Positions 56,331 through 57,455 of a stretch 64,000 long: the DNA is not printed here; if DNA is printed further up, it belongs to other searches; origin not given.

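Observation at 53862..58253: Very AT-rich island next to an atypical tRNA-Gly, carrying a tightly packed four-gene operon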

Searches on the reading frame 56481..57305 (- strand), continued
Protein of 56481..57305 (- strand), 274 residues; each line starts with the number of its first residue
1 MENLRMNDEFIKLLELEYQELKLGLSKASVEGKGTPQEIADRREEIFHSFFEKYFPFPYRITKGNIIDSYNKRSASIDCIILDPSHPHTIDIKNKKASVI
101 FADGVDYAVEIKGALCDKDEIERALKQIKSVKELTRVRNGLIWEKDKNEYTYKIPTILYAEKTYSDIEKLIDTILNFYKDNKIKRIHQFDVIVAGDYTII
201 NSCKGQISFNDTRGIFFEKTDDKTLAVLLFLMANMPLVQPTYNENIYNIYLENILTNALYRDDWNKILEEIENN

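Call 70: search_solved_structures(query=A2, max_evalue=0.1, show_alignments=5)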
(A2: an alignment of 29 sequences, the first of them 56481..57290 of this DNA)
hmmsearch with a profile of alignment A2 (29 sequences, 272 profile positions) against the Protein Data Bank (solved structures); distinct sequences matched with E-value up to 0.1: 6.
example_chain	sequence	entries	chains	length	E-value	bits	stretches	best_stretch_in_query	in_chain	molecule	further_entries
7zgv_A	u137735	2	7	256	5.9e-09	39.2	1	31-137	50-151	Serratia NucC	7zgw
6uxf_A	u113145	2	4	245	4e-07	33.1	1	36-133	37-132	Vibrio meotecus sp. RC341 NucC | Vibrio metoecus sp. RC341 NucC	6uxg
6q1h_A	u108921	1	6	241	4e-05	26.6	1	30-134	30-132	Bacterial protein ORF C62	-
6p7o_A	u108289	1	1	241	0.0027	20.6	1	36-134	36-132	E. coli MS115-1 NucC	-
6p7p_A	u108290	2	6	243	0.025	17.4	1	36-134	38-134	E. coli MS115-1 NucC 2-241 | E. coli MS115-1 NucC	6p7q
8esw_A6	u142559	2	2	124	0.034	17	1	113-198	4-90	NADH dehydrogenase [ubiquinone] 1 alpha subcomplex subunit 6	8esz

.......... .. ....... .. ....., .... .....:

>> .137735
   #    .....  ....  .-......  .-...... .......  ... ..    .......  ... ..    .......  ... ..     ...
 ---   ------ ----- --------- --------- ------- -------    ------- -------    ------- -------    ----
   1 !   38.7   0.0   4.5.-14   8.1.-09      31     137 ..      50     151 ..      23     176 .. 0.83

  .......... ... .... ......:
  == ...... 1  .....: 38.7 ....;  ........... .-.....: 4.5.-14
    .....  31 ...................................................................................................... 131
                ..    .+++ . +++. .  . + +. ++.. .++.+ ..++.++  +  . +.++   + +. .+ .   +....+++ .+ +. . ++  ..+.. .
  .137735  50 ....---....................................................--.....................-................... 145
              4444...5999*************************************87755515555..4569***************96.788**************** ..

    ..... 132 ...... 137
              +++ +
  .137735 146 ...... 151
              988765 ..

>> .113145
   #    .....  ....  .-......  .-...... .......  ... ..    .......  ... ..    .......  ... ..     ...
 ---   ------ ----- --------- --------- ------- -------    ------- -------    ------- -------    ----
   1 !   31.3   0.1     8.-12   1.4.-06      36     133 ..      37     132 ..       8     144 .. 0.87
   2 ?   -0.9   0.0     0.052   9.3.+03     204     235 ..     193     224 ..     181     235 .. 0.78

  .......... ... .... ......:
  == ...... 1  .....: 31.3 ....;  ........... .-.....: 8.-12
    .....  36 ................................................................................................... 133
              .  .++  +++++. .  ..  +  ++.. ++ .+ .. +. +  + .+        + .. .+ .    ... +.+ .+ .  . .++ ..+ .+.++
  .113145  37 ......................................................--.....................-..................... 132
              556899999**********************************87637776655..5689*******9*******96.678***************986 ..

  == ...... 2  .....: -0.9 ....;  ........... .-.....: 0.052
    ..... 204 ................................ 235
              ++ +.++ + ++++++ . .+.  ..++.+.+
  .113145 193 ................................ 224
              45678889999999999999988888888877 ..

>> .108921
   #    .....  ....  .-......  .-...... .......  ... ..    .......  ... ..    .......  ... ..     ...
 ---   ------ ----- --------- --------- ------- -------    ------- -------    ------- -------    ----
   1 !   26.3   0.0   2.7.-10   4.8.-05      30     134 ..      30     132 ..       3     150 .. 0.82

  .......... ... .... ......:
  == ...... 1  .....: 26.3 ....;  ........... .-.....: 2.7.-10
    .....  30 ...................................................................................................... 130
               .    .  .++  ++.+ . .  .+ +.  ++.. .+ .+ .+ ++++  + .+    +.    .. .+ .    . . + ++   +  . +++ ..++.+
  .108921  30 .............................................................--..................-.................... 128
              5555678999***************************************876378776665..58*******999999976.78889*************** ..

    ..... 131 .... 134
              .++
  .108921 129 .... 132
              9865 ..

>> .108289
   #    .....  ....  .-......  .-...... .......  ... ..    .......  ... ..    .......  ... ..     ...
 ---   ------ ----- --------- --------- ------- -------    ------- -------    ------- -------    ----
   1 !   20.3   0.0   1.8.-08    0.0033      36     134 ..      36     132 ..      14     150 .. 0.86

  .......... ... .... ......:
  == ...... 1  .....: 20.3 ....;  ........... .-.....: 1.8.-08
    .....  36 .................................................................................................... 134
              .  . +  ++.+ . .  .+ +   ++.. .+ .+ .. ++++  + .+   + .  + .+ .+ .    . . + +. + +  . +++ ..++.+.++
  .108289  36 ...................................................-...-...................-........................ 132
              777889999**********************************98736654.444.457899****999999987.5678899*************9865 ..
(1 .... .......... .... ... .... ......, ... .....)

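Call 71: find_encoding_contigs(protein=P0116, flank=5000, max_places=2)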
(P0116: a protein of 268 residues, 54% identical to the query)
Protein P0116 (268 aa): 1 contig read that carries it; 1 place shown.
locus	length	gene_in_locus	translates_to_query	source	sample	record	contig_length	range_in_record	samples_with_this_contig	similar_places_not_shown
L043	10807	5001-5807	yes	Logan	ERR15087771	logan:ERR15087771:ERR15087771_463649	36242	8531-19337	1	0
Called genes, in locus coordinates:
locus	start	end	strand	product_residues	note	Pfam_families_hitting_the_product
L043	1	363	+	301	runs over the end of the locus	PF03837:RecT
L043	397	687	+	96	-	-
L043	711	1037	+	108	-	PF08279:HTH_11 (weak)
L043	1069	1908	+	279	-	PF14297:Lin1244_N, PF07261:DnaB_2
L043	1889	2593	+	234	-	PF01695:IstB_IS21, PF00308:Bac_DnaA (weak)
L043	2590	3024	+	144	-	PF05866:RusA (weak)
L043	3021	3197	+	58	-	-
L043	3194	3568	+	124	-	PF00436:SSB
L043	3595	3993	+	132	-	PF05263:DUF722 (faint), PF04545:Sigma70_r4 (weak), PF12802:MarR_2 (weak)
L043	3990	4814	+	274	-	PF01507:PAPS_reduct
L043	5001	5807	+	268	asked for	PF20247:DUF6602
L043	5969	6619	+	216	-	PF01555:N6_N4_Mtase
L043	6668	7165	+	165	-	PF03592:Terminase_2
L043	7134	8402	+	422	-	PF03237:Terminase_6N, PF04466:Terminase_3, PF17288:Terminase_3C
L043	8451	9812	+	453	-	PF05133:SPP1_portal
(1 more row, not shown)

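Call 72: find_encoding_contigs(protein=P0132, flank=5000, max_places=3)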
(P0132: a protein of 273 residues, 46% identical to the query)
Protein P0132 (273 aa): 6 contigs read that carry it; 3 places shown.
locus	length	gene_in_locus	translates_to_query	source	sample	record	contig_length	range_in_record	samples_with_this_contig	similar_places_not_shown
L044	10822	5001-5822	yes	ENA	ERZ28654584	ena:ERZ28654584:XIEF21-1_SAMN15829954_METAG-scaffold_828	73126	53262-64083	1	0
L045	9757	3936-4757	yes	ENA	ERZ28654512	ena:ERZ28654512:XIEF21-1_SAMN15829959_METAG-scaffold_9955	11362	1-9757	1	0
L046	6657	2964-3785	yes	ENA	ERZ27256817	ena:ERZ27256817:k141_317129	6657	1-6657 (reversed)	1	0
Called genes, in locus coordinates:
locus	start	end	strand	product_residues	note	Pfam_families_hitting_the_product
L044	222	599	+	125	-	PF14198:TnpV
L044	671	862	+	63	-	PF20648:DUF6809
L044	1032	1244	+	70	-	PF12728:HTH_17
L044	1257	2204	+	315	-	-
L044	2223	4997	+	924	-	PF20464:MmeI_N, PF20465:MmeI_hel, PF02384:N6_Mtase (faint), PF20473:MmeI_Mtase, PF07669:Eco57I, PF20466:MmeI_TRD, PF20467:MmeI_C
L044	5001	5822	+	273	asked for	PF20247:DUF6602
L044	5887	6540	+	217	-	-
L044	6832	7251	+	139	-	-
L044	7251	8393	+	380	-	PF08867:FRG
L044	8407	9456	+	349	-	PF01661:Macro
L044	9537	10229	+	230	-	PF13328:HD_4, PF01966:HD (weak)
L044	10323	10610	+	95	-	-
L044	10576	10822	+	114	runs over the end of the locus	-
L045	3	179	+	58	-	?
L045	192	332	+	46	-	-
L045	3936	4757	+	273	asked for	PF20247:DUF6602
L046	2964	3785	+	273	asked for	PF20247:DUF6602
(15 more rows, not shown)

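Call 82: search_protein_families(library=phrogs, proteins=[window:56481-57290:-], max_evalue=0.01)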
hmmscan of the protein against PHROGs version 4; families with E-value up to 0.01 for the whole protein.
window:56481-57290:- (269 aa): 0 families

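Call 88: search_dna_similar(query=window:56481-57290:-, collection=phages, mode=protein, max_evalue=1e-10, max_rows=12)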
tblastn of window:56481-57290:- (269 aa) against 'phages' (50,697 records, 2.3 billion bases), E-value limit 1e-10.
No match.
